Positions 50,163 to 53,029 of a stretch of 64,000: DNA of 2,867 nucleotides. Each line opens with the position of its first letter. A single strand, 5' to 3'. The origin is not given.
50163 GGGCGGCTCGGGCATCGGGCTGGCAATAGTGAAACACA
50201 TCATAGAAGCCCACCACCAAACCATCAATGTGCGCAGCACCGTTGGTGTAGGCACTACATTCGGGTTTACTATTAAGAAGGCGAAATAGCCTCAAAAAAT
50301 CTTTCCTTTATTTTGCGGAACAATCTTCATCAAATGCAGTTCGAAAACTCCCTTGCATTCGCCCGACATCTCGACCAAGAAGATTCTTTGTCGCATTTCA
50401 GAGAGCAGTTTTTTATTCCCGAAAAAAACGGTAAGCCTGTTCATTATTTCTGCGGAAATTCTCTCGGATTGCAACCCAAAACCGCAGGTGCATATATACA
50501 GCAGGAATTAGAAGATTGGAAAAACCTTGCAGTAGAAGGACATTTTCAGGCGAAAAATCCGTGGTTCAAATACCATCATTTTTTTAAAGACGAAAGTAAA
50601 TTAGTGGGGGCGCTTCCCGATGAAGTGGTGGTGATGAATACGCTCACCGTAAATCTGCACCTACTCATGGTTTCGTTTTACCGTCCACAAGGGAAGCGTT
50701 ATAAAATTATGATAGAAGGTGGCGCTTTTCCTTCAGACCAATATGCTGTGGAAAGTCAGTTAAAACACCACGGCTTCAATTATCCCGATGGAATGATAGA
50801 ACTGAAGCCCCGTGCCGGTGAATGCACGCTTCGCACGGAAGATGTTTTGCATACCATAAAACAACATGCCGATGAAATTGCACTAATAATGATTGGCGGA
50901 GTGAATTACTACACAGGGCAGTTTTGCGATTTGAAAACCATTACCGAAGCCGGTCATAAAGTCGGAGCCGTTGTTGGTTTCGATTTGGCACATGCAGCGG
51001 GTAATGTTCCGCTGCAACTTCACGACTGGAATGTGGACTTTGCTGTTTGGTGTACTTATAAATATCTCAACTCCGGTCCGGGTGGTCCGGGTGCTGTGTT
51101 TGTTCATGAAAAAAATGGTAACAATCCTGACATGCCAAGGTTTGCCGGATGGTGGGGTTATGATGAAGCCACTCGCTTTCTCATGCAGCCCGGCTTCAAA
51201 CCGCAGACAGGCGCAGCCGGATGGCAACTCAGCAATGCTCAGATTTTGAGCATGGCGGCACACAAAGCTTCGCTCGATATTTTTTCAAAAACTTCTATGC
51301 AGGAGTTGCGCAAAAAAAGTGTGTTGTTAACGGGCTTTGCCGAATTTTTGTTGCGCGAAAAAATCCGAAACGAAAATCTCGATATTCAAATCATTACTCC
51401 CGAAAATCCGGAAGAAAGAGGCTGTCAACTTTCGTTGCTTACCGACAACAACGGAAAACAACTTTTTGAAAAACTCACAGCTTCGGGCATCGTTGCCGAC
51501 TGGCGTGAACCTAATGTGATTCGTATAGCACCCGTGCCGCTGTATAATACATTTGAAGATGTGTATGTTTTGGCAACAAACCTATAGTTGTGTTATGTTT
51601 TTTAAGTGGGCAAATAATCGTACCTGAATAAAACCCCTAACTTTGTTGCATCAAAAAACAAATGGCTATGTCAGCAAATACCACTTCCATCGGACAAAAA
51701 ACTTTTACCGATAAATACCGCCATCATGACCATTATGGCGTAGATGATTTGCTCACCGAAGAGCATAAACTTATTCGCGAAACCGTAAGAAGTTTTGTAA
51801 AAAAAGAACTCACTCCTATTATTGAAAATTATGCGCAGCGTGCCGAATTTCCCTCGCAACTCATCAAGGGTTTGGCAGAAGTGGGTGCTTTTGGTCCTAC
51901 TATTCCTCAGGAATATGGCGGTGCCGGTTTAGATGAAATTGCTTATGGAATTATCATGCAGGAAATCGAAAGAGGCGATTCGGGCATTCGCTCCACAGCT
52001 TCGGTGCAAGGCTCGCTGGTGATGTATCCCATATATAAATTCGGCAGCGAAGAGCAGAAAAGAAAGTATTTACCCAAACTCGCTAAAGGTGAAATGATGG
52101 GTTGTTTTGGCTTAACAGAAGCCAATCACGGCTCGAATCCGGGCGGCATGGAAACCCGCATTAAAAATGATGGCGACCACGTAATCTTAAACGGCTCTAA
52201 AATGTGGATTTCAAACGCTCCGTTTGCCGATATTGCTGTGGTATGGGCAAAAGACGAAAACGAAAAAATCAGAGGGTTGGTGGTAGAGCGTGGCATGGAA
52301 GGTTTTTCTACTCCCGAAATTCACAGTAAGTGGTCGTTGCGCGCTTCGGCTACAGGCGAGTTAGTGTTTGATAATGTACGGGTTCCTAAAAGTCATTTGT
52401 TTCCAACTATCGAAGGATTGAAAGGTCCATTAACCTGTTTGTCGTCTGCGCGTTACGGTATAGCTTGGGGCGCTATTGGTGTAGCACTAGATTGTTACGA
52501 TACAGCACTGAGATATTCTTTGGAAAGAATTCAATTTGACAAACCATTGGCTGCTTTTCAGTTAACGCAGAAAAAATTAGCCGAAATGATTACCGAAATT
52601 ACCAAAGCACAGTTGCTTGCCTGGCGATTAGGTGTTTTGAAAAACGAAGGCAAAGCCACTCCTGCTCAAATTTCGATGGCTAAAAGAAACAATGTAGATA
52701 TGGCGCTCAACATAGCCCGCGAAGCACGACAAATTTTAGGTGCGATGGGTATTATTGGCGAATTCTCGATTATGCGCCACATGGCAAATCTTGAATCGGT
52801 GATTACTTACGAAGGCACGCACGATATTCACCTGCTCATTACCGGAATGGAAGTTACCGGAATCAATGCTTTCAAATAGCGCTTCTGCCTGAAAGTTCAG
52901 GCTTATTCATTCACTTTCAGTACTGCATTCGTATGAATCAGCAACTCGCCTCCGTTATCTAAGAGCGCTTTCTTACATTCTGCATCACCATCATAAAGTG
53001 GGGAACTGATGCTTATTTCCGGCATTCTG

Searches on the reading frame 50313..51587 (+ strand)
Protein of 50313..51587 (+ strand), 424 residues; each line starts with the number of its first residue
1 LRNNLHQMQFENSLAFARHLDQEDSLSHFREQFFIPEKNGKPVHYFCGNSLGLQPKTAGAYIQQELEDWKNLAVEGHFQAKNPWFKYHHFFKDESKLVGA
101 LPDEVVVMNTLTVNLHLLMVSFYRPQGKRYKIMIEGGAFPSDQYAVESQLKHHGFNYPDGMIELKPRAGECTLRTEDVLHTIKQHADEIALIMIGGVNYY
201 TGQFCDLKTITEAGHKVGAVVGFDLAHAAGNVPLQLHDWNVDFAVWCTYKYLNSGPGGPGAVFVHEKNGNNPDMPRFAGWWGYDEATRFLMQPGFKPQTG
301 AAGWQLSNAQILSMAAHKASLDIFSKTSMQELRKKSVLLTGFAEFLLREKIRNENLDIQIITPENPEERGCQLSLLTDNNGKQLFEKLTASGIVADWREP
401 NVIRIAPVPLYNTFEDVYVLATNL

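Call 9: search_protein_families(library=pfam, proteins=[window:50313-51587:+], max_evalue=0.001)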
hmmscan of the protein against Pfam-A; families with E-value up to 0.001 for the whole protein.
window:50313-51587:+ (424 aa): 2 families
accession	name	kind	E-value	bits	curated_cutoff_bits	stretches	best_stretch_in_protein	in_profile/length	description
PF22580.2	KYNU_C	-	3.6e-24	85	27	1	332-422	1-88/90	Kynureninase C-terminal domain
PF00266.25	Aminotran_5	-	1.2e-09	38.1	21.5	1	170-271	124-220/371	Aminotransferase class-V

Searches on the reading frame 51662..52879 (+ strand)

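Call 9: search_protein_families(library=pfam, proteins=[window:51662-52879:+], max_evalue=0.001)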
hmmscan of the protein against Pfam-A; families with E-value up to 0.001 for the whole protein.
window:51662-52879:+ (405 aa): 5 families
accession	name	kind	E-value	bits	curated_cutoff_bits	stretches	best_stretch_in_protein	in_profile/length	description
PF02771.21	Acyl-CoA_dh_N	-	9.5e-41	139.2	22.9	1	32-144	1-113/113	Acyl-CoA dehydrogenase, N-terminal domain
PF00441.29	Acyl-CoA_dh_1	-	1.2e-31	110.3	22.4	1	252-396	3-147/150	Acyl-CoA dehydrogenase, C-terminal domain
PF02770.24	Acyl-CoA_dh_M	-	2.2e-23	82.6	33.3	1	148-239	1-97/97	Acyl-CoA dehydrogenase, middle domain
PF08028.16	Acyl-CoA_dh_2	-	6.7e-07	30.1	22.7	1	266-380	2-126/134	Acyl-CoA dehydrogenase, C-terminal domain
PF22924.1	ACOX_C_alpha1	-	0.00052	20.3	27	0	296-389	48-159/169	Acyl-CoA oxidase, C-alpha1 domain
